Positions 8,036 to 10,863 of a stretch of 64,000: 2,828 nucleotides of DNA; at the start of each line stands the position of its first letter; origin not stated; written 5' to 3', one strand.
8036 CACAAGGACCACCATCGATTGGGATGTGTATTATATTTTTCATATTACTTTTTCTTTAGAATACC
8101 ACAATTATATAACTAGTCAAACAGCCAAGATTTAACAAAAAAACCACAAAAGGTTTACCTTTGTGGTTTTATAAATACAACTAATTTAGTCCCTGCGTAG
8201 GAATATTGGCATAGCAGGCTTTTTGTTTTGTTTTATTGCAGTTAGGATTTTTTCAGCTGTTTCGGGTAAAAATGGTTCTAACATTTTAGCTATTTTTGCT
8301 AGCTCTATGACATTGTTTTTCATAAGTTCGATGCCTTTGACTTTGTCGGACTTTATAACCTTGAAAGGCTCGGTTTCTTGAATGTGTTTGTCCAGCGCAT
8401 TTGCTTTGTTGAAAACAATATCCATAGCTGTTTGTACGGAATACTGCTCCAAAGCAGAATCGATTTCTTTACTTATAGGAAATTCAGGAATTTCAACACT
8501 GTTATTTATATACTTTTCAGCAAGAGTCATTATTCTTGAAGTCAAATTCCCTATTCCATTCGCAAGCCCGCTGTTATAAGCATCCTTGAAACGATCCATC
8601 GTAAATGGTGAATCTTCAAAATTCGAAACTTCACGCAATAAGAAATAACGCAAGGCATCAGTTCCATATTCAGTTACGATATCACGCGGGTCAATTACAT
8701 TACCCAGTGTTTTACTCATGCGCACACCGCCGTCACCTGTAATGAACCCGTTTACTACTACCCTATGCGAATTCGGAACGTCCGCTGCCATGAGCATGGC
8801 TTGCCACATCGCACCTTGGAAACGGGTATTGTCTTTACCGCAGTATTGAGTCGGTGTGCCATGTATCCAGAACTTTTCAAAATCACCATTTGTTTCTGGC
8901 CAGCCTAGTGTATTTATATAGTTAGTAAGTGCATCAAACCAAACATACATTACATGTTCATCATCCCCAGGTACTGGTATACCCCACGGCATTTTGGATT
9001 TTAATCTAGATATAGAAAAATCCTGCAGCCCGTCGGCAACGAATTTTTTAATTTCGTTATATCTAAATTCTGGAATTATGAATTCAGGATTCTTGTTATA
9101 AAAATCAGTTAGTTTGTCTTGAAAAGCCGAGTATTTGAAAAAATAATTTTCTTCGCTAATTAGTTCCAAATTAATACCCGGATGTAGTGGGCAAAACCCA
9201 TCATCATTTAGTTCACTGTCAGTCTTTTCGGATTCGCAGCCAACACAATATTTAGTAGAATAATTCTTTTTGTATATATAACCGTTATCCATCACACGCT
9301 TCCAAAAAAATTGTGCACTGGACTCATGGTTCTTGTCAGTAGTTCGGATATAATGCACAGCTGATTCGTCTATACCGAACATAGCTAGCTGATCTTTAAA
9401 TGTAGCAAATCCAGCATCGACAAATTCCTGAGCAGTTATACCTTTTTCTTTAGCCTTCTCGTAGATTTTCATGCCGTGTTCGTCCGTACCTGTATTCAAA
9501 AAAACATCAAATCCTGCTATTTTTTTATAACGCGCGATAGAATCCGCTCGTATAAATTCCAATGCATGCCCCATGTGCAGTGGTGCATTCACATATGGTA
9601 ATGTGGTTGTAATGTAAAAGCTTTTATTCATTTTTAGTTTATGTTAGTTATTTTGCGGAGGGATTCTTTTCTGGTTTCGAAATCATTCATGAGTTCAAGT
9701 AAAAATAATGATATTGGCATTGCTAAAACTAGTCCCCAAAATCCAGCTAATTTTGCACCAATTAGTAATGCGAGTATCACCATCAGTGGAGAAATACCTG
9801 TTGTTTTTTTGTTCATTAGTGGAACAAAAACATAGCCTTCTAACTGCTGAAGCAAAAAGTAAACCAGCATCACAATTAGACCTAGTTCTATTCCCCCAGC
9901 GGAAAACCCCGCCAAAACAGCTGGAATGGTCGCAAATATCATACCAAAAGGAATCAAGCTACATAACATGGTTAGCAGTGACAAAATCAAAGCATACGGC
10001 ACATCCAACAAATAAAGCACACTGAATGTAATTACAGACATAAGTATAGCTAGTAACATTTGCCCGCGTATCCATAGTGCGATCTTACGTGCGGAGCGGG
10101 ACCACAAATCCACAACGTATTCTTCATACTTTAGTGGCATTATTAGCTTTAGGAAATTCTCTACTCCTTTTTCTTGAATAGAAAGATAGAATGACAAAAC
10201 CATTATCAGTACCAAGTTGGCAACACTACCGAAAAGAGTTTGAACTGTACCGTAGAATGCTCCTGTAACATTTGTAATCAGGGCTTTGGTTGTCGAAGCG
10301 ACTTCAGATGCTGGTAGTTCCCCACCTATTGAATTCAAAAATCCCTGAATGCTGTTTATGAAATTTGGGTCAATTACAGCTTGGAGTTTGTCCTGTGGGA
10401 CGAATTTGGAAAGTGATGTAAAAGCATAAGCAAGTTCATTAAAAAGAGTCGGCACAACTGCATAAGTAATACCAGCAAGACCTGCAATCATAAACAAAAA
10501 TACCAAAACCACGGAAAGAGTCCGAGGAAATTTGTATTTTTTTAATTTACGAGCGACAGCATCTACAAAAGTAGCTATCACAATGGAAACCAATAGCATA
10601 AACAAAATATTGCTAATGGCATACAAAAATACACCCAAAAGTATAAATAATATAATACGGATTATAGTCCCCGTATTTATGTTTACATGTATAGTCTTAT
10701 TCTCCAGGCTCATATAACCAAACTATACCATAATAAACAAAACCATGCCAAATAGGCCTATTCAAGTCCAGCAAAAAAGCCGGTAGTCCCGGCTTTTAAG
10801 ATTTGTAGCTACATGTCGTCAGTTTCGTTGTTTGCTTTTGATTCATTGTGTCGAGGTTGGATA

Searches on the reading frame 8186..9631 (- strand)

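Call 47: search_protein_families(library=ncbifam, proteins=[window:8186-9631:-], max_evalue=0.01)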
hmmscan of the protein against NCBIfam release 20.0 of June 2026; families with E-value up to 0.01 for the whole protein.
window:8186-9631:- (481 aa): 21 families
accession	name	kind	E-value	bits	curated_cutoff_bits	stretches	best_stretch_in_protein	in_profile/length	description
NF008900.0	PRK12267.1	equivalog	1.4e-139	466.5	598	1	2-470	3-480/648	methionine--tRNA ligase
TIGR00398.1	metG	equivalog_domain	5.5e-115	385.1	336.35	2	157-471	178-506/530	methionine--tRNA ligase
NF008860.0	PRK11893.2-2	equivalog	5.5e-83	279.8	761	3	144-240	166-259/583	methionine--tRNA ligase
NF001100.0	PRK00133.1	equivalog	9e-83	278.9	587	2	157-469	184-505/676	methionine--tRNA ligase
TIGR00422.1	valS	equivalog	2.2e-38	131.8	612.1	2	224-469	447-702/863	valine--tRNA ligase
NF004349.1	PRK05729.1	equivalog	1.1e-31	109.9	704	2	223-470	436-687/860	valine--tRNA ligase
TIGR00392.1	ileS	equivalog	1.9e-31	109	621.4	2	225-470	533-793/861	isoleucine--tRNA ligase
NF009687.0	PRK13208.1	equivalog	5.9e-31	107.4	738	2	3-143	38-191/801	valine--tRNA ligase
TIGR00396.1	leuS_bact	equivalog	3.7e-30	104.7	548.4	2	3-176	29-202/843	leucine--tRNA ligase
NF008957.0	PRK12300.1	subfamily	1.2e-22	79.8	677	2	3-56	32-85/946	leucine--tRNA ligase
NF011492.0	PRK14900.1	equivalog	2.5e-19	68.7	1783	2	223-366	452-592/1044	valine--tRNA ligase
NF008859.0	PRK11893.2-1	equivalog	1.9e-16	60.1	553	2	4-133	3-132/498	methionine--tRNA ligase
NF000540.1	alt_ValS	exception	1.1e-15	56.7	900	2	269-394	540-659/827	valine--tRNA ligase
NF008863.0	PRK11893.2-5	equivalog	1.7e-13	50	551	2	3-106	5-107/531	methionine--tRNA ligase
TIGR00395.1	leuS_arch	equivalog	2.4e-13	49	648.5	2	290-466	607-776/938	leucine--tRNA ligase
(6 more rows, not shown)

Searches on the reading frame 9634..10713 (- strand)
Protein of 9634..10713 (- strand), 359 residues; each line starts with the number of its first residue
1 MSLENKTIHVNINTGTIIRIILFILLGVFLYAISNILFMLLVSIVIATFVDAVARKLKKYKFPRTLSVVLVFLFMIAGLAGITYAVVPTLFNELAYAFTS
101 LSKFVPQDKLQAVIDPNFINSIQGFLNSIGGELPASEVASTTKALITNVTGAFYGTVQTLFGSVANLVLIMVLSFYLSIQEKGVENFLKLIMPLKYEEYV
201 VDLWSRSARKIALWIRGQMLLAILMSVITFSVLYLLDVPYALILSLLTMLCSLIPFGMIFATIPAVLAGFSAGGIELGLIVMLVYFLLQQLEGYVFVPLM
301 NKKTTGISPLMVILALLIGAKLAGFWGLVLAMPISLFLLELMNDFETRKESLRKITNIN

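Call 47: search_protein_families(library=ncbifam, proteins=[window:9634-10713:-], max_evalue=0.01)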
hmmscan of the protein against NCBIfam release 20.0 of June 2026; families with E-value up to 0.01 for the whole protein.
window:9634-10713:- (359 aa): 4 families
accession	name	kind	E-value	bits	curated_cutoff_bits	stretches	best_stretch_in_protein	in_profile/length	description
NF045801.1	efflux_ABUW_0982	equivalog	1e-24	87.2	675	1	23-343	15-341/392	chloramphenicol efflux transporter CxpE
TIGR02872.1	spore_ytvI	equivalog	1.6e-22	80.4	198.15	1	17-338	3-332/341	sporulation integral membrane protein YtvI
NF008930.0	PRK12287.1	subfamily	1.9e-11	44.2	318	1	19-336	18-319/344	AI-2E family transporter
TIGR02185.1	Trep_Strep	subfamily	0.0033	17.6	76.45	1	20-81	62-123/188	MptD family putative ECF transporter S component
